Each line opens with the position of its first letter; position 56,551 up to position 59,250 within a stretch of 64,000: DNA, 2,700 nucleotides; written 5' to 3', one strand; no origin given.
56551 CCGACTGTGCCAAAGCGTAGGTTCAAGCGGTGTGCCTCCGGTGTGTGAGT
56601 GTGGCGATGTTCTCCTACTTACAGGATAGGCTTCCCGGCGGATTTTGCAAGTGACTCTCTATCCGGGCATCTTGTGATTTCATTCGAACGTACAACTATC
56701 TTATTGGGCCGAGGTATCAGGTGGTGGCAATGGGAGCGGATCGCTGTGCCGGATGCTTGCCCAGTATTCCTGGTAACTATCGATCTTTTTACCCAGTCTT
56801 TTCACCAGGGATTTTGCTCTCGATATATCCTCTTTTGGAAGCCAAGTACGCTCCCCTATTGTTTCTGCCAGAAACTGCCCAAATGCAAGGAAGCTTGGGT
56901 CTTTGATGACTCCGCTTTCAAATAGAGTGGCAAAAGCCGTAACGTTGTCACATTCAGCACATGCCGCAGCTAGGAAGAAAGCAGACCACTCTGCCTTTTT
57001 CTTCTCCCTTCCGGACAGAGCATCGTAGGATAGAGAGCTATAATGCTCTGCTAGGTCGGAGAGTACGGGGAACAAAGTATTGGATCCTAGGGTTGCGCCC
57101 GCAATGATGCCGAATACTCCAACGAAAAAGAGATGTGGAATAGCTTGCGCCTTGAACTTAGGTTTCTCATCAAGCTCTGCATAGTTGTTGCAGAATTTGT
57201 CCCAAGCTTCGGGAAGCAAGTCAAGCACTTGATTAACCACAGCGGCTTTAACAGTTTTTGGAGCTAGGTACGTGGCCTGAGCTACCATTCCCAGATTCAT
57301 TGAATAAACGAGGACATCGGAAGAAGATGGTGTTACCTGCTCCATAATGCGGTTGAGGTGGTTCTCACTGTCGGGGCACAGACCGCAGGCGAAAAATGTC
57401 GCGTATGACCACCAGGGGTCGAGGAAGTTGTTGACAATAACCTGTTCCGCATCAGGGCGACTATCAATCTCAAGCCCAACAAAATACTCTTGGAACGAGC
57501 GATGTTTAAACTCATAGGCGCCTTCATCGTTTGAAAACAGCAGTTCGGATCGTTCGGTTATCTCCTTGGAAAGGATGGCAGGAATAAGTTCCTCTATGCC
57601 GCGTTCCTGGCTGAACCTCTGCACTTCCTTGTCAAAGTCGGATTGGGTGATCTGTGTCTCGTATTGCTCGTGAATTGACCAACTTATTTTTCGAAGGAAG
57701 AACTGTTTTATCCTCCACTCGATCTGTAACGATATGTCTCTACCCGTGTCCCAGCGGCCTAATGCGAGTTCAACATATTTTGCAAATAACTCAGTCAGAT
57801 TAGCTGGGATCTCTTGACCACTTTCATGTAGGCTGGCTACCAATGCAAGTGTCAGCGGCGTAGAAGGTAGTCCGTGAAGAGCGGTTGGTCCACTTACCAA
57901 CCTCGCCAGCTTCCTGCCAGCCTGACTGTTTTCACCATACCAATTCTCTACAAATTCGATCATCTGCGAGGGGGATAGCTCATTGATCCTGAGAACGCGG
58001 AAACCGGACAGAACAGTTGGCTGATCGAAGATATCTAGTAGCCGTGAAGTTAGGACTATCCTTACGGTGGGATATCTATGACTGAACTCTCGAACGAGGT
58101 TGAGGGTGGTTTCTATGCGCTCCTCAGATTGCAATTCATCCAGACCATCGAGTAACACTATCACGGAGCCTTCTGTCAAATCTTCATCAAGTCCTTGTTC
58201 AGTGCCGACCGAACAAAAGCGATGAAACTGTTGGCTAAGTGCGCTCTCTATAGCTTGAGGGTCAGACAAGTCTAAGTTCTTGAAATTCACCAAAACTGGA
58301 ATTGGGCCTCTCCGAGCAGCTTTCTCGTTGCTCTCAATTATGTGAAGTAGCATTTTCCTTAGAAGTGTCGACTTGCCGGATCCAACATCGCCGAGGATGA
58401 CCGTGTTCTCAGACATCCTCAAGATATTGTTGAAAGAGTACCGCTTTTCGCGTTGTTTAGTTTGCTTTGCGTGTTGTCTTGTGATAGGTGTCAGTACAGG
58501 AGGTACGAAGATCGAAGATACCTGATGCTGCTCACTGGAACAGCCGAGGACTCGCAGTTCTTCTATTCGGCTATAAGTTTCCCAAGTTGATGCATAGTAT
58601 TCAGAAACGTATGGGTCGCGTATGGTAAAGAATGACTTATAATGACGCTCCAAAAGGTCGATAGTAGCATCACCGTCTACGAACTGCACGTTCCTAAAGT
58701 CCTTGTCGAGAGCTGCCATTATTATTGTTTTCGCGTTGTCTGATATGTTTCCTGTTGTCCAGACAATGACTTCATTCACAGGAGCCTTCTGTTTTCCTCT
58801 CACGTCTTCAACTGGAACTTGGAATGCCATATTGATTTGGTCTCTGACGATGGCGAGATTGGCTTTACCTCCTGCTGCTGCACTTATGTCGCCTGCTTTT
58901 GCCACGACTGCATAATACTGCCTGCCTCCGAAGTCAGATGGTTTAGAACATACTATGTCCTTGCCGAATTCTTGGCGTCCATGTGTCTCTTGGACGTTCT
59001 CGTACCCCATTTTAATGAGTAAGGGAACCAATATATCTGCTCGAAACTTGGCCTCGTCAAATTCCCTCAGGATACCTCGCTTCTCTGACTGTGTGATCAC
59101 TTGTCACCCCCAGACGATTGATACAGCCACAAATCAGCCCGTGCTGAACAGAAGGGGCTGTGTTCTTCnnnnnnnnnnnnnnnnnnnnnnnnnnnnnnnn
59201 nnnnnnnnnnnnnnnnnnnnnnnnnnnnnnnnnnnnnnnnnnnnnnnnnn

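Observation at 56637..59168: AT-rich single-gene islet encoding a nuclease-NACHT (STAND) protein with an unassigned C-terminal sensor-like domain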

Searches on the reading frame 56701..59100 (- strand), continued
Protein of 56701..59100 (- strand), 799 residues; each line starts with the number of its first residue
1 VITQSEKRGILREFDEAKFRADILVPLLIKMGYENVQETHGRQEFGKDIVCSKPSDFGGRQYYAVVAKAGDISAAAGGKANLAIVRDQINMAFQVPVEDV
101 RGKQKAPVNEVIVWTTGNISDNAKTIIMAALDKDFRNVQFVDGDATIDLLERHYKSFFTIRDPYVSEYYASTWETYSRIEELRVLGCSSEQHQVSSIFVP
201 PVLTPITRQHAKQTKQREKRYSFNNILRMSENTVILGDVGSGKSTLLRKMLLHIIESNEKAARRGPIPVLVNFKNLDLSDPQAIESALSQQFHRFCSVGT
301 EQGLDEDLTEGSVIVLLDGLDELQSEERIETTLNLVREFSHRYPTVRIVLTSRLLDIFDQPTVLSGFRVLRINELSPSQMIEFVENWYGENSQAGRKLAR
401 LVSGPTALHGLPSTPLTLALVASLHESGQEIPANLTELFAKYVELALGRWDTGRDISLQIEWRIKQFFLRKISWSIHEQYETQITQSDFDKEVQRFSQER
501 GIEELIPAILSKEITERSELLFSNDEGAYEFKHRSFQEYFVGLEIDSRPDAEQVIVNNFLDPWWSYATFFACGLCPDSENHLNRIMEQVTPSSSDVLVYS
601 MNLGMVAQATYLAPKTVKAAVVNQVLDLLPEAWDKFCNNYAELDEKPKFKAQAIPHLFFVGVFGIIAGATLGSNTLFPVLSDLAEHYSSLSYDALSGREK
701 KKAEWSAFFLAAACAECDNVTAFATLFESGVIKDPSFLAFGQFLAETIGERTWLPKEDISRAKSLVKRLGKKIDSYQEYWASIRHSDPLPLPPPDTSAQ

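Call 72: find_encoding_contigs(protein=P0050, flank=8000, max_places=1)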
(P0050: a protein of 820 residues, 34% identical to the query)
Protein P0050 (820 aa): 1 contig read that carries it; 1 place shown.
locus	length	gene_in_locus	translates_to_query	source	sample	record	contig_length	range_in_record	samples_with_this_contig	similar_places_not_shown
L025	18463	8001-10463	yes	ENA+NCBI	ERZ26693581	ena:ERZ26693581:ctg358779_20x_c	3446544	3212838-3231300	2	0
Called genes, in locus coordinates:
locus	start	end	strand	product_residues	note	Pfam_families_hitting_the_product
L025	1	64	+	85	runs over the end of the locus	PF25608:NAL1_N (weak)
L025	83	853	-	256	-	PF00106:adh_short, PF08659:KR, PF13561:adh_short_C2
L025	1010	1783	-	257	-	PF00106:adh_short, PF08659:KR, PF13561:adh_short_C2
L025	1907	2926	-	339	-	PF04055:Radical_SAM, PF06463:Mob_synth_C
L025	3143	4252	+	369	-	PF00291:PALP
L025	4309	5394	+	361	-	-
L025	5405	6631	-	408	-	PF00144:Beta-lactamase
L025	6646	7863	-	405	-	PF13517:FG-GAP_3 (faint), PF01839:FG-GAP (faint)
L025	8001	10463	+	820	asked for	PF05729:NACHT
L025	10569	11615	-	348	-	PF01145:Band_7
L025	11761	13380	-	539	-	PF01979:Amidohydro_1 (faint), PF07969:Amidohydro_3 (weak)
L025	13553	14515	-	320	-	PF08867:FRG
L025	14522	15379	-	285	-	PF00795:CN_hydrolase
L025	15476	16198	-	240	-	PF00072:Response_reg, PF00486:Trans_reg_C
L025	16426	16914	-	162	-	PF00293:NUDIX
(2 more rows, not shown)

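Call 93: find_related_loci(query=A1, collection=viral_contigs, flank=8000)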
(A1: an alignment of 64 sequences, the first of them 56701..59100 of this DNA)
Query A1 (799 aa) in viral_contigs; peptide patterns used: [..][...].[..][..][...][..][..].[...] (x = any residue, [..] = any of these).
21 stretches matched a pattern; 3 encode a relative of the query (tblastn E <= 1e-3); 3 distinct loci.
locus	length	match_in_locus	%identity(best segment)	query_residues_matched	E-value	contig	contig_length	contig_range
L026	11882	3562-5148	25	35-577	3e-32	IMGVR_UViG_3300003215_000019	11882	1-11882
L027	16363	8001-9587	25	35-577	3e-32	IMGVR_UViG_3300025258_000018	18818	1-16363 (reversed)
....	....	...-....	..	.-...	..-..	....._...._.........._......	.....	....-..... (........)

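Call 94: search_dna_similar(query=window:56704-59100:-, collection=phages, mode=protein, max_rows=10)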
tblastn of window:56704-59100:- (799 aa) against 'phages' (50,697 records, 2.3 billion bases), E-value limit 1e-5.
Records with a match: 3; places in all: 3; records where one place covers at least 80% of the query: 0.
Best place of each record, by identity: <60% 3.
By first word of the organism name: Vibrio 2; Bacteriophage 1.
By host as written in the record: - 1; Vibrio cyclitrophicus 10N.286.49.B11 1; Vibrio cyclitrophicus 10N.286.54.E11 1.
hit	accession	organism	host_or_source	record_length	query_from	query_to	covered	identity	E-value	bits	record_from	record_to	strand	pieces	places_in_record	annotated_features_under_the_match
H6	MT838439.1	Bacteriophage sp.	human fecal samples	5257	226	577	44%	22.9%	2e-6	57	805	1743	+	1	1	record has no annotation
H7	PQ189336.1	Vibrio phage 10N.286.49.B11_PE003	Vibrio cyclitrophicus 10N.286.49.B11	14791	231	545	39%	23.5%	2e-11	74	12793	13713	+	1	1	hypothetical protein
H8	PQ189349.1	Vibrio phage 10N.286.54.E11_PE003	Vibrio cyclitrophicus 10N.286.54.E11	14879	231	545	39%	23.5%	2e-11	74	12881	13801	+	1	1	hypothetical protein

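Call 95: search_dna_similar(query=window:56704-59100:-, collection=plasmids, mode=protein, max_rows=10)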
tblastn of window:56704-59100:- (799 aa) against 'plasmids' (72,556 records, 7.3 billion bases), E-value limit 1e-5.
Records with a match: 144; places in all: 156; records where one place covers at least 80% of the query: 1.
Best place of each record, by identity: <60% 144.
By first word of the organism name: Escherichia 25; Nostoc 21; Streptomyces 17; Klebsiella 12; Acaryochloris 8; Leptolyngbya 6; Synechocystis 5; Tolypothrix 5; Shigella 4; Calothrix 4; and 28 more.
By predicted mobility (MOB-suite, as given by PLSDB): non-mobilizable 60; conjugative 57; mobilizable 27.
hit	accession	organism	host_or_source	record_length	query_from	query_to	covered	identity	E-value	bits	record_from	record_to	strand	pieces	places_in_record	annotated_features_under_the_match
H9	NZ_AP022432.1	Enterobacter kobei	-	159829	35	730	87%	24.1%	2e-32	143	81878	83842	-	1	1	NACHT domain-containing protein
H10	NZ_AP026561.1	Deinococcus aetherius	-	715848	2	577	72%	26.7%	1e-44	182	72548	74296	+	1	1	hypothetical protein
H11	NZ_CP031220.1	Malaciobacter mytili LMG 24559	cell culture,Mussels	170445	2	573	72%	25.3%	3e-30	136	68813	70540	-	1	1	NACHT domain-containing protein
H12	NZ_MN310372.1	Pseudomonas putida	-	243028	23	577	69%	25.1%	8e-31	138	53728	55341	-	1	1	NACHT domain-containing protein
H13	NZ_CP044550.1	Hydrogenophaga sp. BPS33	-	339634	161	632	59%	26.3%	1e-27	128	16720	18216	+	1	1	NACHT domain-containing protein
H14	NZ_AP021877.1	Desulfosarcina ovata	-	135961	24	574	55%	25.6%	3e-9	128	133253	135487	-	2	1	hypothetical protein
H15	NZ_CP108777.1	Embleya sp. NBC_00896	-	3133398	223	685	58%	24.1%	2e-19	102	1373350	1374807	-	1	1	none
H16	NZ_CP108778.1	Embleya sp. NBC_00896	-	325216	222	688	58%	23.4%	1e-14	86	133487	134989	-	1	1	NACHT domain-containing protein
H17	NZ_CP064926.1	Acaryochloris marina S15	cell culture,surface of Pikea pinnata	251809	88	578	61%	21.7%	7e-15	87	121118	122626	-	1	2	NACHT domain-containing protein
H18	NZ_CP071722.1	Acaryochloris sp. 'Moss Beach'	culture,intertidal zone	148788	139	588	56%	23.2%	3e-17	95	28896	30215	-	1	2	NACHT domain-containing protein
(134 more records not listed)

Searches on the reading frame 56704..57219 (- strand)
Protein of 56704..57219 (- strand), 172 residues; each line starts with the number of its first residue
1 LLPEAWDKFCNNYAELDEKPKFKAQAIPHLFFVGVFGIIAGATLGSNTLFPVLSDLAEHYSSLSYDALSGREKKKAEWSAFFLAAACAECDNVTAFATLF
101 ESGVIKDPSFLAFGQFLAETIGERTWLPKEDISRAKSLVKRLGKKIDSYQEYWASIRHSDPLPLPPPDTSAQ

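Call 63: search_protein_representatives(alignment_id=A2)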
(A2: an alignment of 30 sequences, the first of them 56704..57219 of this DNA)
Query: 30 sequences, 173 profile positions. Proteins with E-value up to 0.001 (for the whole library): 39; up to 1e-10: 34; up to 1e-30: 26. The best 39 are listed.
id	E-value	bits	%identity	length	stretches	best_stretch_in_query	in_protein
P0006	4.3e-55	201.9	-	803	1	2-171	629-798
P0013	4.5e-55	201.8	-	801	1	1-166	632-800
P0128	2.5e-54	199.4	-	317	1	2-171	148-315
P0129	3.9e-52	192.3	-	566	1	2-170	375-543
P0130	2.1e-51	189.9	-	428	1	1-169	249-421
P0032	2.8e-50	186.2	-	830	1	1-171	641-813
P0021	7.8e-48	178.3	-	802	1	2-170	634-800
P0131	9.0e-47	174.8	-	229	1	1-168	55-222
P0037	1.2e-44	167.9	-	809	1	1-166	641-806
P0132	1.2e-44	167.9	-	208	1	2-165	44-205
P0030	7.9e-44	165.2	-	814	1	1-171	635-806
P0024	3.2e-43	163.3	-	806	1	2-172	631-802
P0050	8.7e-42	158.6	-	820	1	1-172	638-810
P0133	1.1e-41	158.3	-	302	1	2-171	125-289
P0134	1.7e-41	157.7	-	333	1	2-169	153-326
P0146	1.4e-23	99.3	-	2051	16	15-85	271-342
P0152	1.7e-04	37.2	-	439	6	4-66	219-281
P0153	2.3e-04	36.7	-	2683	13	26-58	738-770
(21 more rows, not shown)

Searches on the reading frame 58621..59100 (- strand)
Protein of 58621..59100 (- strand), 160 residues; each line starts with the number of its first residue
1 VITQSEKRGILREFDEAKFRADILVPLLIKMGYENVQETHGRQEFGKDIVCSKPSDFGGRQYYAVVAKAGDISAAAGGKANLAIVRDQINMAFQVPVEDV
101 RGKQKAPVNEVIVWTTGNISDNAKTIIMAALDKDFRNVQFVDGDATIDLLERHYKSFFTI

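Call 86: predict_structure(alignment_id=A4)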
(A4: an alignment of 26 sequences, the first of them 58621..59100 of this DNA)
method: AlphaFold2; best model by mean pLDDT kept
length: 160 residues; sequences in the alignment: 26
mean_pLDDT: 93.2   pTM: 0.88
mean pLDDT of the five models: 93.2, 92.5, 91.2, 90.8, 90.2
residues with pLDDT >= 90: 135; 70-90: 24; 50-70: 1; < 50: 0
segments of 3 or more residues with pLDDT < 50: none
pLDDT, mean of each block of 10 residues (from residue 1): 93 96 97 94 87 93 97 82 94 92 92 97 95 93 98 91
secondary structure, 60 per line:
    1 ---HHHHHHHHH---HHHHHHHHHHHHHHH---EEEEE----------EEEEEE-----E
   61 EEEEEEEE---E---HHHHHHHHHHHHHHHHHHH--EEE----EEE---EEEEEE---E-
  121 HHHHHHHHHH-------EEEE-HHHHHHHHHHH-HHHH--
elements in order: H4-12 H16-30 E34-38 E49-54 E60-68 H76-94 E97-99 E104-106 E110-115 H121-130 E138-141 H143-153 H155-158

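Call 89: fold_search(model_id=the predicted structure, library=pdb)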
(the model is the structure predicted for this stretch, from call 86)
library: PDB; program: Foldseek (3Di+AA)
matches with E <= 10: 767; with E <= 0.001: 0
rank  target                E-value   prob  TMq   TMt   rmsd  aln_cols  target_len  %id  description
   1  4f0p_C                1.6e-03  1.00  0.51  0.23   6.0       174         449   11  MspJI Restriction Endonuclease - P31 Form (released 2012-08-08)
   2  1wtd_A                1.3e-02  0.93  0.42  0.28   6.7       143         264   11  Crystal structure of type II restrcition endonuclease, EcoO109I DNA-free form (released 2004-12-14)
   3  5gkj_B                1.4e-02  0.72  0.30  0.23   8.7       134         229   13  Structure of EndoMS in apo form (released 2016-11-02)
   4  9qcc_M                1.9e-02  0.89  0.24  0.11   7.9        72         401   21  Activated XauSPARDA filament assembly with bound dsDNA substrate (released 2025-12-17)
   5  2vld_B                2.1e-02  0.69  0.32  0.25   8.2       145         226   10  crystal structure of a repair endonuclease from Pyrococcus abyssi (released 2009-05-19)
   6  1wtd_B                2.4e-02  0.93  0.49  0.33   6.4       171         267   10  Crystal structure of type II restrcition endonuclease, EcoO109I DNA-free form (released 2004-12-14)
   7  8a4c_A                5.5e-02  0.47  0.23  0.19   6.8        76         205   13  Structure of human Rep15:Rab3B complex. (released 2022-08-10)
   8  5tgq                  6.6e-02  0.54  0.23  0.17   8.5        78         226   13  Restriction-modification system Type II R.SwaI, DNA free (released 2016-12-21)
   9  7eu0_E                7.1e-02  0.57  0.36  0.31   8.1       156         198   13  The cryo-EM structure of A. thaliana Pol IV-RDR2 backtracked complex (released 2021-12-29)
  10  2fok_A                8.0e-02  0.80  0.52  0.19   5.7       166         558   13  STRUCTURE OF RESTRICTION ENDONUCLEASE FOKI (released 1998-06-17)
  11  8uhd_E                8.0e-02  0.44  0.36  0.30   8.2       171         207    8  Structure of paused transcription complex Pol II-DSIF-NELF - post-translocated (released 2024-03-20)
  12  8cbl_E                8.0e-02  0.10  0.21  0.09  15.8       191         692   13  Structure of human mitochondrial RNase Z in complex with mitochondrial pre-tRNA-His(0,Ser) (released 2024-06-12)
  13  5gkj_A                9.1e-02  0.35  0.28  0.22   9.2       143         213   12  Structure of EndoMS in apo form (released 2016-11-02)
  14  7st9_E                9.8e-02  0.30  0.27  0.15  14.5       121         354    9  Open state of Rad24-RFC:9-1-1 bound to a 5' ss/dsDNA junction (released 2022-03-23)
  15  8rig_5                9.8e-02  0.07  0.18  0.07  16.4       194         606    9  Cryo-EM structure of an MCM helicase single hexamer loaded onto dsDNA. (released 2025-01-01)
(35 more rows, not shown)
